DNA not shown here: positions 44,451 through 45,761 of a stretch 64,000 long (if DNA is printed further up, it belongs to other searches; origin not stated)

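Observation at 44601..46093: Translationally coupled paralog pair of helical proteins with histone-H1/HupB-like lysine-rich tails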

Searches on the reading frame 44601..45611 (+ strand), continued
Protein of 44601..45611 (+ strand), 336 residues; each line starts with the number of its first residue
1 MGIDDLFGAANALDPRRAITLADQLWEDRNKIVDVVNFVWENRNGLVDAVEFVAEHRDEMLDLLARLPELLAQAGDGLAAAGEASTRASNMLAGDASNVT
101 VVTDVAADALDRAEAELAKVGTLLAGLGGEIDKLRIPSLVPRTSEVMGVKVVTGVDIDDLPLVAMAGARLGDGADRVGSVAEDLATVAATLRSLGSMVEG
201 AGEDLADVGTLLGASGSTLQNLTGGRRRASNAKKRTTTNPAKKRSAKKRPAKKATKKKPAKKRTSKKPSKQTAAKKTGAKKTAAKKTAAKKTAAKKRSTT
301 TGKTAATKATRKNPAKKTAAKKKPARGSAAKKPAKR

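Call 65: find_homologous_proteins(query=A4, max_evalue=0.00001)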
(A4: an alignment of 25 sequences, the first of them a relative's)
Query A4 (25 sequences) (189 aa, profile of the alignment): 42 proteins with E <= 0.00001 among 8000 candidates.
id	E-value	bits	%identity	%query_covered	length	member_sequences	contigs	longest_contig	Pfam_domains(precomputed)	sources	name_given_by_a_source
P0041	1.8e-66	241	100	100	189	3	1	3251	-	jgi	-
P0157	5.4e-66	240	90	100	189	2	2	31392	-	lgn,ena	-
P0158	4.2e-65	237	87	100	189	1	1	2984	-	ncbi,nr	ncbi:MAG: hypothetical protein IT330_16460 [Anaerolineae bacterium]|nr:hypothetical protein [Anaerol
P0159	4.0e-64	234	78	98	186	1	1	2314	-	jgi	jgi:hypothetical protein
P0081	5.3e-60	220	49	97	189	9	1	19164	-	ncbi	-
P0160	3.4e-57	211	34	95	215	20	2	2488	-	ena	-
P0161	8.2e-57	210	34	94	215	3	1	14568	-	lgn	-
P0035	9.3e-57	210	28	95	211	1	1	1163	-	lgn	-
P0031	2.9e-56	208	31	94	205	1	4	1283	-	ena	-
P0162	3.0e-56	208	31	94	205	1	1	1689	-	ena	-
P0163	2.9e-55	205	36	96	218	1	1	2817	-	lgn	-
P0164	6.9e-55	204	32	95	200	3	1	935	-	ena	-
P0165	1.1e-54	203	33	95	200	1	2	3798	-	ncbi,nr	ncbi:MAG: hypothetical protein GY943_19705 [Chloroflexi bacterium]|nr:hypothetical protein [Chlorofl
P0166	2.3e-54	202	32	95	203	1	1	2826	-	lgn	-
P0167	2.6e-54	202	30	94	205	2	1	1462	-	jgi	-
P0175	2.2e-52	195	32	95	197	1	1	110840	-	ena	-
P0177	3.6e-52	195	33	95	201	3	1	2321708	-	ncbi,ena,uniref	ncbi:hypothetical protein [Candidatus Leptofilum sp.]|uniref:hypothetical protein n=1 Tax=Candidatus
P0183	1.4e-51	193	31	96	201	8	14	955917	-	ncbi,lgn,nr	ncbi:MAG: hypothetical protein WAS33_17645 [Candidatus Promineifilaceae bacterium]|nr:hypothetical p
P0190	3.8e-49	185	36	95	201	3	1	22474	-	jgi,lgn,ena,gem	-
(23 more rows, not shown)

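Call 66: find_encoding_contigs(protein=P0157, flank=5000, max_places=2)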
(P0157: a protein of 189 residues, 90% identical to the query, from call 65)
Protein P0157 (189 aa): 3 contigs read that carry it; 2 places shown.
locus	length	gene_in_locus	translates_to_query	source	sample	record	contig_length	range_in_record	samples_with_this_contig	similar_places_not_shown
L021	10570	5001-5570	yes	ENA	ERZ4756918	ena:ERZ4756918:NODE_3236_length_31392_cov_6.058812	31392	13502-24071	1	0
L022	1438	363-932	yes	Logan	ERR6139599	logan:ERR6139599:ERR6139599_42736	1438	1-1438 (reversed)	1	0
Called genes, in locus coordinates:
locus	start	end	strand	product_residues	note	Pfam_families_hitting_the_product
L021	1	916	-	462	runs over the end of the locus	PF12390:Se-cys_synth_N, PF03841:SelA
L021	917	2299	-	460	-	PF00291:PALP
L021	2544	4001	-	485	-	PF01145:Band_7, PF15975:Flot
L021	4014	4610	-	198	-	PF25842:NfeD_TM (faint)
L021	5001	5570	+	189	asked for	-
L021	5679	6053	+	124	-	PF05597:Phasin (weak)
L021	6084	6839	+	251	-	PF02527:GidB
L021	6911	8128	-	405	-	PF02463:SMC_N, PF13175:AAA_15, PF13476:AAA_23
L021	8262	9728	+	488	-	PF00370:FGGY_N, PF02782:FGGY_C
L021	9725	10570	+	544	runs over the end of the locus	PF16317:Glyco_hydro_99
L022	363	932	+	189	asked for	-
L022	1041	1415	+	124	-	PF05597:Phasin (weak)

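Call 67: find_encoding_contigs(protein=P0177, flank=5000, max_places=2)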
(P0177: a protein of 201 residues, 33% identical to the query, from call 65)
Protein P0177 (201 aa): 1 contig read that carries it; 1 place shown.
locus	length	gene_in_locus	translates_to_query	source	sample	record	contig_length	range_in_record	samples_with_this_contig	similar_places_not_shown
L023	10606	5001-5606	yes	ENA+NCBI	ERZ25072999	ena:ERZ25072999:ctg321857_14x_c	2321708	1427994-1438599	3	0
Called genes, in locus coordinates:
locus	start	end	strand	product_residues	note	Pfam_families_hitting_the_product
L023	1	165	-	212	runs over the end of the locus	PF00072:Response_reg, PF00196:GerE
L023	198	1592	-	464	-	PF07690:MFS_1, PF13347:MFS_2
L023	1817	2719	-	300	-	-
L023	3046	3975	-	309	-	PF10672:Methyltrans_SAM, PF05175:MTS (weak), PF03602:Cons_hypoth95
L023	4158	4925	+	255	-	PF00480:ROK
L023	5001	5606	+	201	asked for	-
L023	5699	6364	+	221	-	PF01986:DUF123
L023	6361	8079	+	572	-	PF01551:Peptidase_M23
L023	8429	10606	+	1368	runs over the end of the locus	PF00082:Peptidase_S8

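Call 68: find_encoding_contigs(protein=P0183, flank=5000, max_places=2)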
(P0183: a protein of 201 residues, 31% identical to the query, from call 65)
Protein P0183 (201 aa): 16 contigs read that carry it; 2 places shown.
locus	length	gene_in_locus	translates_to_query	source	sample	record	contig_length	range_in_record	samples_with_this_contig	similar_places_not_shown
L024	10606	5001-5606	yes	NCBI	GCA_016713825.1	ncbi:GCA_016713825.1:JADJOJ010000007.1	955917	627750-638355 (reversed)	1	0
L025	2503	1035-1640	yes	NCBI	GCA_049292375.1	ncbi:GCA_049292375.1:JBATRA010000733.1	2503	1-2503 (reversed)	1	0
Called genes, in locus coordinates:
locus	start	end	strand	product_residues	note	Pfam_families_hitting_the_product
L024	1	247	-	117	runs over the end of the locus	PF03795:YCII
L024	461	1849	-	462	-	PF07690:MFS_1, PF13347:MFS_2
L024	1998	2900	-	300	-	-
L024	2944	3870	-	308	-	PF10672:Methyltrans_SAM, PF05175:MTS (weak), PF03602:Cons_hypoth95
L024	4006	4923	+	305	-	PF00480:ROK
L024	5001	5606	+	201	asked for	-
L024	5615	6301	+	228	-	PF01986:DUF123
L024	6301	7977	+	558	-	PF01551:Peptidase_M23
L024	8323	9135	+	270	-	PF01476:LysM, PF11906:DUF3426 (faint)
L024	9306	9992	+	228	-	PF01553:Acyltransferase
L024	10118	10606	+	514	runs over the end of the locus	PF09297:Zn_ribbon_NUD (weak)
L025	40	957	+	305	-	PF00480:ROK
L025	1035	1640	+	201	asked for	-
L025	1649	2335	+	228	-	PF01986:DUF123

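Call 69: find_encoding_contigs(protein=P0175, flank=5000, max_places=2)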
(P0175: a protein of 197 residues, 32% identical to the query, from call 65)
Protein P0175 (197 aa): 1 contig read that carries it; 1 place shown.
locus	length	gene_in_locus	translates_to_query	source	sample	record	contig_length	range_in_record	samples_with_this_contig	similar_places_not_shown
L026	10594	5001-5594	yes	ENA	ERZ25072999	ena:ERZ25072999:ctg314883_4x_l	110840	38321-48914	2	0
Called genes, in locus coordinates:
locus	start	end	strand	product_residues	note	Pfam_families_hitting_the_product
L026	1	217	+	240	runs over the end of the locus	PF00072:Response_reg, PF00486:Trans_reg_C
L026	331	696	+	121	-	PF00190:Cupin_1 (weak), PF07883:Cupin_2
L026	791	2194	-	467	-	PF00890:FAD_binding_2 (weak), PF01134:GIDA (weak), PF01946:Thi4 (weak), PF07992:Pyr_redox_2, PF12831:FAD_oxidored (weak), PF13738:Pyr_redox_3, PF00070:Pyr_redox, PF02852:Pyr_redox_dim, +3 more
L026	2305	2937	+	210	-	PF07638:Sigma70_ECF, PF04542:Sigma70_r2, PF08281:Sigma70_r4_2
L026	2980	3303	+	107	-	-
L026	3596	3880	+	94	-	PF04248:NTP_transf_9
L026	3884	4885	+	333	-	PF02685:Glucokinase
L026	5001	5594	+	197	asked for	-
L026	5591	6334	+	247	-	PF01182:Glucosamine_iso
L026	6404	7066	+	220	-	PF01810:LysE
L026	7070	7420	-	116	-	PF01022:HTH_5 (weak), PF13601:HTH_34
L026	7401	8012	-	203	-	-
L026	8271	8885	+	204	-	-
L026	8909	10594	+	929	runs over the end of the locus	PF00082:Peptidase_S8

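Call 70: fold_search(model_id=the predicted structure, library=viral)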
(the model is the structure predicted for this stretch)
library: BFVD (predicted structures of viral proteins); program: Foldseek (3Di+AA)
matches with E <= 10: 463; with E <= 0.001: 0
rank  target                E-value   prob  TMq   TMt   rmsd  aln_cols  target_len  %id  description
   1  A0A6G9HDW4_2          7.3e-03  0.99  0.29  0.12  44.2       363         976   16  Uncharacterized protein [Carcinus maenas virus 1]
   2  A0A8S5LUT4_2          1.1e-02  0.99  0.24  0.12  19.3       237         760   18  Tail protein [Siphoviridae sp. ctMsr1]
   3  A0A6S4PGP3            1.5e-02  1.00  0.29  0.20  23.8       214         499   16  Bacteriophage T7 tail fibre protein-like N-terminal domain-containing protein [uncultured phage_MedDCM-OCT-S37-C6]
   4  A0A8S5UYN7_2          2.8e-02  1.00  0.35  0.16  27.5       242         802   16  Endosialidase chaperone [Siphoviridae sp. ctkKt3]
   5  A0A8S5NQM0            3.0e-02  1.00  0.32  0.35   7.5       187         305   14  Uncharacterized protein [Myoviridae sp. ctagO6]
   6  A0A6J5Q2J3            3.5e-02  1.00  0.28  0.37  21.5       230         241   10  Uncharacterized protein [uncultured Caudovirales phage]
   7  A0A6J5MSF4            7.0e-02  0.51  0.18  0.13  38.0       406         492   13  Uncharacterized protein [uncultured Caudovirales phage]
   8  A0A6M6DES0            7.4e-02  0.84  0.19  0.33   7.4       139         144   15  (no name in the UniProt tables at hand)
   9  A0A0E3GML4            9.2e-02  0.99  0.33  0.10  17.8       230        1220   13  Tail fiber protein [Enterobacteria phage JenK1]
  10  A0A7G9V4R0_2          1.3e-01  0.87  0.26  0.13  20.6       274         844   11  (no name in the UniProt tables at hand)
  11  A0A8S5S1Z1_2          1.3e-01  0.44  0.18  0.10  22.8       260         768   14  Uncharacterized protein [Siphoviridae sp. ctCIv11]
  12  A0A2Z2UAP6            1.4e-01  0.66  0.20  0.20  17.5       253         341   14  Uncharacterized protein [Ralstonia phage RPSC1]
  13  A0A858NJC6            1.5e-01  0.97  0.29  0.33  13.4       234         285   10  (no name in the UniProt tables at hand)
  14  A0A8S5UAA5            1.7e-01  0.44  0.16  0.11  29.4       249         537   13  L SHAPED TAIL FIBER PROTEIN [Myoviridae sp. ctNrE4]
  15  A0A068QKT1            1.8e-01  0.38  0.18  0.09  24.3       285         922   10  DNA double-strand break repair rad50 ATPase-like [Armadillidium vulgare iridescent virus]
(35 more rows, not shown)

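Call 82: list_cluster_members(proteins=[window:44601-45608:+, window:45608-46090:+])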
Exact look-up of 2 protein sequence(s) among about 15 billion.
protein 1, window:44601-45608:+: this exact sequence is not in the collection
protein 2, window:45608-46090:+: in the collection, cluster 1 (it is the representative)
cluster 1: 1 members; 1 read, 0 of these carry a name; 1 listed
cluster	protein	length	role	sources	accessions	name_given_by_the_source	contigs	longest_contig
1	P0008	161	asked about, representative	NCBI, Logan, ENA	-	-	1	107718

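Call 85: search_protein_families(library=pfam, proteins=[L019:941-1312:+], max_evalue=0.1)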
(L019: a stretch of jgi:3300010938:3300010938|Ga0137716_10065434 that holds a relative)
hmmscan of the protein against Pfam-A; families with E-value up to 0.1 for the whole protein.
L019:941-1312:+ (124 aa): 8 families
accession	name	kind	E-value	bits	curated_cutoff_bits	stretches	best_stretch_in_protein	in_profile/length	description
PF05597.16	Phasin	-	3.2e-13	50.3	28.8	1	18-118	10-125/126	Poly(hydroxyalcanoate) granule associated protein (phasin)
PF09712.15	PHA_synth_III_E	-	0.0048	16.6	25.7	1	76-117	269-310/311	Poly(R)-hydroxyalkanoic acid synthase subunit (PHA_synth_III_E)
PF05859.17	Mis12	-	0.02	15.1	25.7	1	36-120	107-191/231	Mis12 protein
PF01442.23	Apolipoprotein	-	0.036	14.2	90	1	14-115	73-164/190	Apolipoprotein A1/A4/E domain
PF10393.14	Matrilin_ccoil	-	0.036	14.2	26.3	0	98-118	22-42/45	Trimeric coiled-coil oligomerisation domain of matrilin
PF15871.10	JMY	-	0.062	13.3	27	1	24-117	107-200/263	Junction-mediating and -regulatory protein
PF02403.27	Seryl_tRNA_N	-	0.063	14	28.2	1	36-119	6-88/108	Seryl-tRNA synthetase N-terminal domain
PF05531.17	NPV_P10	-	0.078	13.9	29.8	0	97-122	10-35/75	Nucleopolyhedrovirus P10 protein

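Call 87: find_encoding_contigs(protein=P0081, flank=4000, max_places=2)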
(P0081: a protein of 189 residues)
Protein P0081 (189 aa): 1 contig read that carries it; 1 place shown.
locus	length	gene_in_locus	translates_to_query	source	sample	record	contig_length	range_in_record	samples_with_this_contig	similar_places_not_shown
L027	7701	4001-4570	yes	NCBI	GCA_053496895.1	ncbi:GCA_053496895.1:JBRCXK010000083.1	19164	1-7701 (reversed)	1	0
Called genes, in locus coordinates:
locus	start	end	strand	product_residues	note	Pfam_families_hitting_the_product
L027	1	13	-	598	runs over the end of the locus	PF01401:Peptidase_M2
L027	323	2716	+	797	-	PF00144:Beta-lactamase, PF01427:Peptidase_M15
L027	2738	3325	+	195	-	-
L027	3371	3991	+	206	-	-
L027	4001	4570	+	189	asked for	-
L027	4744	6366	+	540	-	PF07969:Amidohydro_3, PF01979:Amidohydro_1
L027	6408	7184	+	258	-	PF12483:GIDE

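Call 88: find_encoding_contigs(protein=P0190, flank=4000, max_places=2)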
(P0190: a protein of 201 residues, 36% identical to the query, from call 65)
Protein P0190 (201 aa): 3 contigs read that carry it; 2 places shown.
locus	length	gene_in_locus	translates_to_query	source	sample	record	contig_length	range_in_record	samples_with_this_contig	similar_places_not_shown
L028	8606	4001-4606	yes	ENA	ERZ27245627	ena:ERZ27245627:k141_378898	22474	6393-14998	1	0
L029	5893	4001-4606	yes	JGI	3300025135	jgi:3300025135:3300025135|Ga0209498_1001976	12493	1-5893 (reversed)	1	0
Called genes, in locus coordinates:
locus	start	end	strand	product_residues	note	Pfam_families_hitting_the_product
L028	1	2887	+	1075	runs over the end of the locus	PF13432:TPR_16 (faint), PF07719:TPR_2 (faint), PF14559:TPR_19 (faint), PF00515:TPR_1 (faint), PF13181:TPR_8 (faint), PF17874:TPR_MalT (weak), PF13424:TPR_12 (weak), PF12770:CHAT, +3 more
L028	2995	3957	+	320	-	-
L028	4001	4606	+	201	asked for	-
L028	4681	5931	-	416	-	-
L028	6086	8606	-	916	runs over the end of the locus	PF02629:CoA_binding, PF13380:CoA_binding_2, PF13607:Succ_CoA_lig, PF19045:Ligase_CoA_2, PF13549:ATP-grasp_5, PF13302:Acetyltransf_3, PF00583:Acetyltransf_1, PF13508:Acetyltransf_7 (weak)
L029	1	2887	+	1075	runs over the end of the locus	PF13432:TPR_16 (faint), PF07719:TPR_2 (faint), PF14559:TPR_19 (faint), PF00515:TPR_1 (faint), PF13181:TPR_8 (faint), PF17874:TPR_MalT (weak), PF13424:TPR_12 (weak), PF12770:CHAT, +3 more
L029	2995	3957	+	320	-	-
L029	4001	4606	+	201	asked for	-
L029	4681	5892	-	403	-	?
